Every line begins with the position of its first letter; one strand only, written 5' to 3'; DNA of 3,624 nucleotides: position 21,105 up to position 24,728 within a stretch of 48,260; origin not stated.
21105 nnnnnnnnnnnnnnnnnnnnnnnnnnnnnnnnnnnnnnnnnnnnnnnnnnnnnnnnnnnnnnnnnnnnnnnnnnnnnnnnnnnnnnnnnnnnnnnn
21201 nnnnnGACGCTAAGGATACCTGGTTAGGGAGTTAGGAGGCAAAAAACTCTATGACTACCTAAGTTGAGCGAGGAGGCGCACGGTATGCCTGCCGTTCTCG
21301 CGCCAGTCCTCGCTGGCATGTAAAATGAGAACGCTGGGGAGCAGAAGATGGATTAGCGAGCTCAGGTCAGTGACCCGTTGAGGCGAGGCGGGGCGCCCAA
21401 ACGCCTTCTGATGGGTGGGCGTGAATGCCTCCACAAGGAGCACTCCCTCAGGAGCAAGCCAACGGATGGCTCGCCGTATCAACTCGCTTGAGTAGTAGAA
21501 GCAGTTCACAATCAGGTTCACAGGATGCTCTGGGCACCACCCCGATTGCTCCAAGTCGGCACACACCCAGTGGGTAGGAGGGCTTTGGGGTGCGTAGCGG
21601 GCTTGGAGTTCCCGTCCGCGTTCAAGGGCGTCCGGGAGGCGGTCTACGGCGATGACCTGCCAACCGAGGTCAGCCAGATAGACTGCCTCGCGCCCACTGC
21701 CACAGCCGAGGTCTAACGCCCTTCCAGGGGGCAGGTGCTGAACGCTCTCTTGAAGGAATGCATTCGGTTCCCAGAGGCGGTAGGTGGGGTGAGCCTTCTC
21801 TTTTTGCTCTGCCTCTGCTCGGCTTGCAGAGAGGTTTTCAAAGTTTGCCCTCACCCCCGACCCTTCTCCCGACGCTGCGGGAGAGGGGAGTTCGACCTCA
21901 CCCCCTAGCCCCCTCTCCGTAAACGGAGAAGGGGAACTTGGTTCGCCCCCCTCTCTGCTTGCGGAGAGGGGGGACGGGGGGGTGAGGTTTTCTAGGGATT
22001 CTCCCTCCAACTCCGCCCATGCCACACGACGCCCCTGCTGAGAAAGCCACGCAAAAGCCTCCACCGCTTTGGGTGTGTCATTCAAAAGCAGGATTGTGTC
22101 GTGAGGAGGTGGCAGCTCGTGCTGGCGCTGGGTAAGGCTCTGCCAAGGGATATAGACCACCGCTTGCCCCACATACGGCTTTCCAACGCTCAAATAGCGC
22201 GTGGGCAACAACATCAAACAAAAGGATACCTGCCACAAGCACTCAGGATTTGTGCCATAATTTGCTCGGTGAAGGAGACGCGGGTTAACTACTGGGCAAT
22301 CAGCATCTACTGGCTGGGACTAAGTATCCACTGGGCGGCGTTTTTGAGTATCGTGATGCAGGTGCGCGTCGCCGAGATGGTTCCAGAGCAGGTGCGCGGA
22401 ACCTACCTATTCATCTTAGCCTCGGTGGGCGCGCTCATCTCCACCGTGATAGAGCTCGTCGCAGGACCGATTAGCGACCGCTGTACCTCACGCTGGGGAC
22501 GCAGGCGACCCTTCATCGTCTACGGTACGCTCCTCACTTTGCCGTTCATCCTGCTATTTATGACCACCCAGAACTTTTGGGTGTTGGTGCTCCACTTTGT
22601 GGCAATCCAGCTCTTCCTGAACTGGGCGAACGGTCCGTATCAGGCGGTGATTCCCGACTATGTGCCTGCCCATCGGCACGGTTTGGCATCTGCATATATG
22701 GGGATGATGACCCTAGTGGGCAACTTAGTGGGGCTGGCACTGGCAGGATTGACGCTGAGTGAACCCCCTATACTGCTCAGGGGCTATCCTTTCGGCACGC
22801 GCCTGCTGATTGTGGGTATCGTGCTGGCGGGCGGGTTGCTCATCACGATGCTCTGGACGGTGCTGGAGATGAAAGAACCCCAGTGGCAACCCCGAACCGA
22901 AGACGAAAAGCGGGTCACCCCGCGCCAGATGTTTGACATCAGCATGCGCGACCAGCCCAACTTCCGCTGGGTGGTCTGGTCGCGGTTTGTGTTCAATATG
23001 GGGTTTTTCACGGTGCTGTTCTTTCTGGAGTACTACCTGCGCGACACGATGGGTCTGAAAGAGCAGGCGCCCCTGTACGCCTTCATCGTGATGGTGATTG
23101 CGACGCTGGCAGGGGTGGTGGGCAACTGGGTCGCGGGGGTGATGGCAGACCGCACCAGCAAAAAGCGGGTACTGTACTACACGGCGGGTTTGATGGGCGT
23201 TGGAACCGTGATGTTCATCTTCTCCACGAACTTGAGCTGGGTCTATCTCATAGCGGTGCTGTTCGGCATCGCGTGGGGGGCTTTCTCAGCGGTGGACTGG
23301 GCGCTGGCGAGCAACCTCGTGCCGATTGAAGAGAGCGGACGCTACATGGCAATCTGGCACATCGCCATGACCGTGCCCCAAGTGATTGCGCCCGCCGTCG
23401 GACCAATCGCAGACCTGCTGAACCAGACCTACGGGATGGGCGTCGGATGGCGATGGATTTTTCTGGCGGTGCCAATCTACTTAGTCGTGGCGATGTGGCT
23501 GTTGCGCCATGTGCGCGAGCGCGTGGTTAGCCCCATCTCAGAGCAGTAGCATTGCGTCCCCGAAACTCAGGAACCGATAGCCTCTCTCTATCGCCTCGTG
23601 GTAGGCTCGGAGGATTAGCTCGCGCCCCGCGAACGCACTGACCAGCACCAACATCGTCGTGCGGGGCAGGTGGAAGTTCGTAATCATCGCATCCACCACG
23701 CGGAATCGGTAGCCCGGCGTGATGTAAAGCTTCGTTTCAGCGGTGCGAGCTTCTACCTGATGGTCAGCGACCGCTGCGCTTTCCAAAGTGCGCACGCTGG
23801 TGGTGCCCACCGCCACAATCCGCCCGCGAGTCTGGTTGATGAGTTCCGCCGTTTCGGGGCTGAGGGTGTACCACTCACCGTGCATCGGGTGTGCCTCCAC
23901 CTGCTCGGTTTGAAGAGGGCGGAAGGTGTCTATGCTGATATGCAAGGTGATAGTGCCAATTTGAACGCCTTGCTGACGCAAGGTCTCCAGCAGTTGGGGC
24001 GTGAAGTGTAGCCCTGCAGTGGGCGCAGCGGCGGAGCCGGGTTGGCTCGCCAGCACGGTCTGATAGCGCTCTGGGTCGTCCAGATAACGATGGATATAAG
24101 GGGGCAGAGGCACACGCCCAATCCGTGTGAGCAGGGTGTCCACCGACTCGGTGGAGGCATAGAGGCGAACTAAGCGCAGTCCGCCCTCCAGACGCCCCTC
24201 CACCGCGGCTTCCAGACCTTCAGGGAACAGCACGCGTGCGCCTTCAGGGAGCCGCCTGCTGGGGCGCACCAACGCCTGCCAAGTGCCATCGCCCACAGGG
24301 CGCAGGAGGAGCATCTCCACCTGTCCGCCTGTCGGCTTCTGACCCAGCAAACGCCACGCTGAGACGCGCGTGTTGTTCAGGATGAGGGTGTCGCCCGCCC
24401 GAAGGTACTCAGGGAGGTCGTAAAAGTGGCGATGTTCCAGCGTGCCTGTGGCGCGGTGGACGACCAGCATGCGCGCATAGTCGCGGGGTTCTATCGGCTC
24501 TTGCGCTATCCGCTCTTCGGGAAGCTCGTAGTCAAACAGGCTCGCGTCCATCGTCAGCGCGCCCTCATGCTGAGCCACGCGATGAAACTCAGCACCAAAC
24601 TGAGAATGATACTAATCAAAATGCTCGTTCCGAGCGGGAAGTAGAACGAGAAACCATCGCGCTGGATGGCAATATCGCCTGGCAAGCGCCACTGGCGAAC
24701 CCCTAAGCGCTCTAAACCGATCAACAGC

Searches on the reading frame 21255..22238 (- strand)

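Call 27: search_protein_families(library=pfam, proteins=[window:21255-22238:-], max_evalue=0.00001)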
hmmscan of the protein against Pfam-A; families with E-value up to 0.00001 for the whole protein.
window:21255-22238:- (327 aa): 6 families
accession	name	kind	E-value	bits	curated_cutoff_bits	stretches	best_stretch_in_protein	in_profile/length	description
PF13649.12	Methyltransf_25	-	1.8e-10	41.8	27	1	175-265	2-97/97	Methyltransferase domain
PF08241.18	Methyltransf_11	-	6.6e-09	36.7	21.2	1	175-268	1-94/95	Methyltransferase domain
PF03848.20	TehB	-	1.1e-08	35.2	20.4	1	152-204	12-64/193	Tellurite resistance protein TehB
PF13489.12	Methyltransf_23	-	1.3e-08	35.2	27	1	168-276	20-123/164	Methyltransferase domain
PF08242.18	Methyltransf_12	-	2.2e-06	28.7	30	1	175-267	1-98/98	Methyltransferase domain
PF13847.12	Methyltransf_31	-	3.8e-06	27.1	27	0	173-212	6-48/145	Methyltransferase domain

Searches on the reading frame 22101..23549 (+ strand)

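Call 27: search_protein_families(library=pfam, proteins=[window:22101-23549:+], max_evalue=0.00001)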
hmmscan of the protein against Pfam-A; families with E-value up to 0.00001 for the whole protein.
window:22101-23549:+ (482 aa): 2 families
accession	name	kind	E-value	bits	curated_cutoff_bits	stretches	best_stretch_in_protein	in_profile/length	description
PF07690.21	MFS_1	-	1.6e-42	146.1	33.4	2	106-431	37-347/347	Major Facilitator Superfamily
PF13347.12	MFS_2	-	3.9e-21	75.5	27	1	66-411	8-347/427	MFS/sugar transport protein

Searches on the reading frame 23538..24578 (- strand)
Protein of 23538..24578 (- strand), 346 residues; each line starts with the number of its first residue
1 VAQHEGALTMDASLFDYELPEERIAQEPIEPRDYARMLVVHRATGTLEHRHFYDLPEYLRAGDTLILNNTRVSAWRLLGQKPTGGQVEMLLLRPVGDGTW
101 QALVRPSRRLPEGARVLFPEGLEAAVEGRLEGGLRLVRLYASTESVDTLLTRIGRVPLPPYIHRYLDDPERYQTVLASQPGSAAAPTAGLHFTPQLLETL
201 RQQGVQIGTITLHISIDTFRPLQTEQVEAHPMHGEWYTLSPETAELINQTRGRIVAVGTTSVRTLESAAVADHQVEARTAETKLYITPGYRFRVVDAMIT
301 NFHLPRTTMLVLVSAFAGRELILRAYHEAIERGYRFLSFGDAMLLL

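Call 27: search_protein_families(library=pfam, proteins=[window:23538-24578:-], max_evalue=0.00001)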
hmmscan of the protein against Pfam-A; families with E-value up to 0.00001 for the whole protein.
window:23538-24578:- (346 aa): 1 family
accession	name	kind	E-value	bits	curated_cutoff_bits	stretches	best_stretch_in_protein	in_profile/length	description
PF02547.20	Queuosine_synth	-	1.7e-125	418.9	25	1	13-345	2-322/322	Queuosine biosynthesis protein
